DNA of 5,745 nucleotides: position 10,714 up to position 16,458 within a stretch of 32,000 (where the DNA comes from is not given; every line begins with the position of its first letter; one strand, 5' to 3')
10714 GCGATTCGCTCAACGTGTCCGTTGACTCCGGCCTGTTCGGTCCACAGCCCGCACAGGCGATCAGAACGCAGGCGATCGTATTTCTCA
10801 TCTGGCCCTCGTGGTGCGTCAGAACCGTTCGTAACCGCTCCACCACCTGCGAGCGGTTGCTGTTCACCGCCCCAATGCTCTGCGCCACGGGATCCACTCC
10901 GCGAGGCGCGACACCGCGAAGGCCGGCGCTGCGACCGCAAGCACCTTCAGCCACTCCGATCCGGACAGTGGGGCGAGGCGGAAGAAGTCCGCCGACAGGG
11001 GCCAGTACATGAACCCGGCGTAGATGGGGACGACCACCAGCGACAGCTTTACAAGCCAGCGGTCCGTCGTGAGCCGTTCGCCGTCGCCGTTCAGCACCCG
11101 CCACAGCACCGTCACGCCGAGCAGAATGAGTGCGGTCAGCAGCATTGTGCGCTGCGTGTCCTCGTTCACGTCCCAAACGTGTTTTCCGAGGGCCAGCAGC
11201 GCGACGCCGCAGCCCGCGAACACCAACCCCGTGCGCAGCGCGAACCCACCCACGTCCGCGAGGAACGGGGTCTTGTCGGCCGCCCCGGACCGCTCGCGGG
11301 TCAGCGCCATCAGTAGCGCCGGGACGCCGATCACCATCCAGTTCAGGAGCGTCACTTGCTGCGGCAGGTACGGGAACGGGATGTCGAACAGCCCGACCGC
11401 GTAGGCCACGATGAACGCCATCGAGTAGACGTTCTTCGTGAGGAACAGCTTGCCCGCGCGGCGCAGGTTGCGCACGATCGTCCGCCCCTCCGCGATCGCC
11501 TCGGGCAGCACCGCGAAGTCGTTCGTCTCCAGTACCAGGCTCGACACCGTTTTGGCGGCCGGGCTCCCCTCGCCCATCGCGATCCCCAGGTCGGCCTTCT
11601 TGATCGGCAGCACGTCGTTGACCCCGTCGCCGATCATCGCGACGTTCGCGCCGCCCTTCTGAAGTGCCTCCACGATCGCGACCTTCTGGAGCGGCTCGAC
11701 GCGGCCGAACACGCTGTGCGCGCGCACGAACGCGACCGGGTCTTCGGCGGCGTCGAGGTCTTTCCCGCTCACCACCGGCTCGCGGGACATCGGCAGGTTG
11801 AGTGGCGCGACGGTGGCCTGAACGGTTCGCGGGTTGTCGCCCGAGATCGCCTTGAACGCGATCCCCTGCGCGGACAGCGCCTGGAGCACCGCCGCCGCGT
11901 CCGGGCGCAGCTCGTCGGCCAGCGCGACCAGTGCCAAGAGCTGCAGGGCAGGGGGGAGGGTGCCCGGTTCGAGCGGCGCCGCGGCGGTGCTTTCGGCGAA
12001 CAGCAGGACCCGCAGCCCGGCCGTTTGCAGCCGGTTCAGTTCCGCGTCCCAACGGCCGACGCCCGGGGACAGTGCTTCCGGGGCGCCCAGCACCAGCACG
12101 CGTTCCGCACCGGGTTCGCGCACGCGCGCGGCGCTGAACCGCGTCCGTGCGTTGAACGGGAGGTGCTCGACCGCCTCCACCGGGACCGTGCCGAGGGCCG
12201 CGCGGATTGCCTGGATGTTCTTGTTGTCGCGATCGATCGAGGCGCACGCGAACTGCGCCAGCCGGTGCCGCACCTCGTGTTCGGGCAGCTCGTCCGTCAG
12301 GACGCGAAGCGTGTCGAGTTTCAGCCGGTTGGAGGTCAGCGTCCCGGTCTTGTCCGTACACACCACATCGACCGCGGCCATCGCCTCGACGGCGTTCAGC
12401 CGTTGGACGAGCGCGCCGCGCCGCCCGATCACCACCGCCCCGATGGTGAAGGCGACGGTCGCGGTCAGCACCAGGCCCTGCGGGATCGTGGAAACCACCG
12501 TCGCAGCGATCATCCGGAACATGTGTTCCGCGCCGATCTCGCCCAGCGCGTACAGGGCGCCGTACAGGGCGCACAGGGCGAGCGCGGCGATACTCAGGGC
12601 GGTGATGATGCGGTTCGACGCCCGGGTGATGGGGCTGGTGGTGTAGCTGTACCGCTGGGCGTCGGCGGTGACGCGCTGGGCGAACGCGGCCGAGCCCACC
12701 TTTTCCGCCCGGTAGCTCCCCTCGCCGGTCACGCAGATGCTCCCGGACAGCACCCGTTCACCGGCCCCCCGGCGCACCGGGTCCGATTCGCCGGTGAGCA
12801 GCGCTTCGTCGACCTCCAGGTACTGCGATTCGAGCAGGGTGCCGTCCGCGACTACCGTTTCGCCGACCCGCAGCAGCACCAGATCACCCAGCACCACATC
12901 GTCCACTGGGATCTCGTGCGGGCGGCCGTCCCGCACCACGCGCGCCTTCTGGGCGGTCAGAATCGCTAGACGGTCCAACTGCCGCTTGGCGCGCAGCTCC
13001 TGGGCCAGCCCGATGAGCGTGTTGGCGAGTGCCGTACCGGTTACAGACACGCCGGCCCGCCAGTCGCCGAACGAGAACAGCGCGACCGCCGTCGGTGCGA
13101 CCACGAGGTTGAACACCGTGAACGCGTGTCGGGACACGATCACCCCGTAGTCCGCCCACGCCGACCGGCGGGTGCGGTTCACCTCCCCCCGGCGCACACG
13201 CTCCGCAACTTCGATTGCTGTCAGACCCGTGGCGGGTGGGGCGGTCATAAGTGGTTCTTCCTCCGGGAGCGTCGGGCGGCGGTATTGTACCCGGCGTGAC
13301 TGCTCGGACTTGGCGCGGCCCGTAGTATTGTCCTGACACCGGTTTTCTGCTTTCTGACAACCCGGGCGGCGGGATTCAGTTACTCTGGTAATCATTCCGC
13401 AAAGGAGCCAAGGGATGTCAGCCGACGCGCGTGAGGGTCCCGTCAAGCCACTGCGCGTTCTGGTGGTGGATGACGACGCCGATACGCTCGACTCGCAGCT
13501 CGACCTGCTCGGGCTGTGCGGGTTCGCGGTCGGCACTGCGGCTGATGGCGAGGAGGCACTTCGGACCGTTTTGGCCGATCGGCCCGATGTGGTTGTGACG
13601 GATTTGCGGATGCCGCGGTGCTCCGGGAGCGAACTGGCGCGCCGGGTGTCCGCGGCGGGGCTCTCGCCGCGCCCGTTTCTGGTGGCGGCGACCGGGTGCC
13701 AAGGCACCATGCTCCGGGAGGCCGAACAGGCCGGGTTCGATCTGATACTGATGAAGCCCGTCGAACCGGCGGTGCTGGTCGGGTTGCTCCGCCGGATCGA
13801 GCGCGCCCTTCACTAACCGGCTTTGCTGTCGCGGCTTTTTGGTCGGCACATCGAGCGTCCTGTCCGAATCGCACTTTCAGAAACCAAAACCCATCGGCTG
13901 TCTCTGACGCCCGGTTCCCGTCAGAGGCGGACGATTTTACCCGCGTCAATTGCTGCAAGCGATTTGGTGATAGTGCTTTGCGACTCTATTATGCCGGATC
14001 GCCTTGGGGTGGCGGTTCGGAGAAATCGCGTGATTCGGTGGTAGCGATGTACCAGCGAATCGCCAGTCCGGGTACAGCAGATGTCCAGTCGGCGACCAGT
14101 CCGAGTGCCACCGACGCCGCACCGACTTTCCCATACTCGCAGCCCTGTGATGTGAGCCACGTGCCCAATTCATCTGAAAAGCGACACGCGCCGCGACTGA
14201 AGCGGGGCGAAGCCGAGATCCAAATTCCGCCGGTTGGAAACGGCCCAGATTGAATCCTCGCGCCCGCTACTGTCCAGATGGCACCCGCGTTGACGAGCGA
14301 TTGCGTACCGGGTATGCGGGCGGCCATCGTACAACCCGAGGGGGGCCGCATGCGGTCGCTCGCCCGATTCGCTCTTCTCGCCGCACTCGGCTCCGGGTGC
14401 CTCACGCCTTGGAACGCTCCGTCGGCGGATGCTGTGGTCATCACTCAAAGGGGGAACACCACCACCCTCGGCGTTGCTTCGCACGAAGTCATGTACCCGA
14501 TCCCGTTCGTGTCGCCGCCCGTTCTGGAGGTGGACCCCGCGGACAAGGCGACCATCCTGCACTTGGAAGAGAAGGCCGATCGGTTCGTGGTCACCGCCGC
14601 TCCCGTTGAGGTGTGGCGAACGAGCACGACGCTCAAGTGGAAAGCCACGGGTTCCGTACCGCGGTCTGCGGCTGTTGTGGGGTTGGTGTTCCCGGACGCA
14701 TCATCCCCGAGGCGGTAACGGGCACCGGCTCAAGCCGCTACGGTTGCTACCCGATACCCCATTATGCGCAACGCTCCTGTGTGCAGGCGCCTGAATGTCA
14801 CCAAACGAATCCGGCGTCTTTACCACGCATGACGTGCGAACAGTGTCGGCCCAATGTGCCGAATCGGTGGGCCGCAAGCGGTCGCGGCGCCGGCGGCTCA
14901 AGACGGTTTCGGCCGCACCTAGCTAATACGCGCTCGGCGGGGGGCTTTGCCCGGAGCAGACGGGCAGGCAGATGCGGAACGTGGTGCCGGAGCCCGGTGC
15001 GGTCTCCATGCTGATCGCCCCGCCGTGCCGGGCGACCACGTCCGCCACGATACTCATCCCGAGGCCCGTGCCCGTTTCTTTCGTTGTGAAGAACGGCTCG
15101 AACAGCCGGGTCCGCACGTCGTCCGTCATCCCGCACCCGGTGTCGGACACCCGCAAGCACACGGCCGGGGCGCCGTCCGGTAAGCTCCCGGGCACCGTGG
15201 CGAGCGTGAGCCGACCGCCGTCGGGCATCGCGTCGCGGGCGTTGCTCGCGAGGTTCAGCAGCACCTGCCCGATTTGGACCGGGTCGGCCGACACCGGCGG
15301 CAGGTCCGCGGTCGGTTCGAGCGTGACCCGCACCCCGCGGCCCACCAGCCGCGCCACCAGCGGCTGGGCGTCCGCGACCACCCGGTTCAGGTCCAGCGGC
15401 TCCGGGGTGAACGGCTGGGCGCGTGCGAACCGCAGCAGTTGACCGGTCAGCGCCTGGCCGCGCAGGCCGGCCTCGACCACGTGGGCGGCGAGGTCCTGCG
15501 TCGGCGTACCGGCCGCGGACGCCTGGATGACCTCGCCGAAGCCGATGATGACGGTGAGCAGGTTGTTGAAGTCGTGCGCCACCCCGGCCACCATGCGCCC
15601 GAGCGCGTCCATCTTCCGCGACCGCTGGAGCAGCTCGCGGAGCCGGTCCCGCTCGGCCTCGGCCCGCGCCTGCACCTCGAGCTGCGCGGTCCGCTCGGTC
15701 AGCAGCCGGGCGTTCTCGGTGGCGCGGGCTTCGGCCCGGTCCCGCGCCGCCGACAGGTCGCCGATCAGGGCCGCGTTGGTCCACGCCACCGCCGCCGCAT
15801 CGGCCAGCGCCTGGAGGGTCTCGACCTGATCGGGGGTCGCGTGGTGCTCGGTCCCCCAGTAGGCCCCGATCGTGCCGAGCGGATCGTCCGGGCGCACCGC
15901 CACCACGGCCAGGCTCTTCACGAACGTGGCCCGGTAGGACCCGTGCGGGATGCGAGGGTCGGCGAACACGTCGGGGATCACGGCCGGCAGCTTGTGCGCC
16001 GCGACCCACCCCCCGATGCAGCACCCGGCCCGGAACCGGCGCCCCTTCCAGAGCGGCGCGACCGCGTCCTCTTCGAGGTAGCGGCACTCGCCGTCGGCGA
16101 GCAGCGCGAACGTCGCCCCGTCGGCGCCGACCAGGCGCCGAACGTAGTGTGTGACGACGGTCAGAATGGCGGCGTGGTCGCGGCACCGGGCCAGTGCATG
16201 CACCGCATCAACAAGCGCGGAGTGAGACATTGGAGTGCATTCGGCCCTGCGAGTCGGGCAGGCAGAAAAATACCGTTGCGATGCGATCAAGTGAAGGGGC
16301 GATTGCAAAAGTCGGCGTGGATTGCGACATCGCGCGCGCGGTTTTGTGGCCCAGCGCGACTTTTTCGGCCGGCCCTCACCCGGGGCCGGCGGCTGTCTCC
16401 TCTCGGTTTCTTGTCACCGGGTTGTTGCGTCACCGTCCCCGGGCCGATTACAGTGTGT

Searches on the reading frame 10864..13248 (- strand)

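Call 15: search_protein_families(library=pfam, proteins=[window:10864-13248:-], max_evalue=0.001)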
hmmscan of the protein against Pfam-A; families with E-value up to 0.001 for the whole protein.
window:10864-13248:- (794 aa): 4 families
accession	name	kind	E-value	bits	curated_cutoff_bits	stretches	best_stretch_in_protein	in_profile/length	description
PF00122.25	E1-E2_ATPase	-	4.1e-40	137.7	28.1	1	97-273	2-177/181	E1-E2 ATPase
PF00702.32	Hydrolase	-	7.7e-21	75.8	26.4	1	293-553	1-191/191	haloacid dehalogenase-like hydrolase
PF00689.26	Cation_ATPase_C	-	1e-09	38.8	27.3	1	624-786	1-175/175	Cation transporting ATPase, C-terminus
PF08282.18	Hydrolase_3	-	2.5e-07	31.2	20.9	1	525-578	195-248/255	haloacid dehalogenase-like hydrolase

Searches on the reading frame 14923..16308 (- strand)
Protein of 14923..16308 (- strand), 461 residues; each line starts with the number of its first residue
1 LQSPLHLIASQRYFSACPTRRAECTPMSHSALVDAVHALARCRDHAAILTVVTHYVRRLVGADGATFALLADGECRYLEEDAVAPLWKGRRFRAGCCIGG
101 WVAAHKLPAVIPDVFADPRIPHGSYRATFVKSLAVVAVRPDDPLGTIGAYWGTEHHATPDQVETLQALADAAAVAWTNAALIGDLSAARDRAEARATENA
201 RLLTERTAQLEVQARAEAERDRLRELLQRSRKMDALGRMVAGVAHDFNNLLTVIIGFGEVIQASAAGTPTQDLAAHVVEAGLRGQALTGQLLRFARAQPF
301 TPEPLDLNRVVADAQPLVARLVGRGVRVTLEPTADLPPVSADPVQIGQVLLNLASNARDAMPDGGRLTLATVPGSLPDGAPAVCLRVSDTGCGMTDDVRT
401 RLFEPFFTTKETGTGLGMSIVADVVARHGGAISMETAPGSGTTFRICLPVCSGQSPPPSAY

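Call 15: search_protein_families(library=pfam, proteins=[window:14923-16308:-], max_evalue=0.001)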
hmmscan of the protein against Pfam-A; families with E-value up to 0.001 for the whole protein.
window:14923-16308:- (461 aa): 4 families
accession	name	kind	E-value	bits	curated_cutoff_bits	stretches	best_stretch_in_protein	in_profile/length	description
PF02518.31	HATPase_c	-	2.5e-24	86.3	26.4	1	342-450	2-109/111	Histidine kinase-, DNA gyrase B-, and HSP90-like ATPase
PF01590.32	GAF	-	1.5e-11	45.4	22.4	1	46-175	3-132/133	GAF domain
PF13185.12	GAF_2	-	4.7e-09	37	28.6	1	43-175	2-134/136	GAF domain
PF00512.31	HisKA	-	2.5e-08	34.3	26.9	1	236-298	2-64/66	His Kinase A (phospho-acceptor) domain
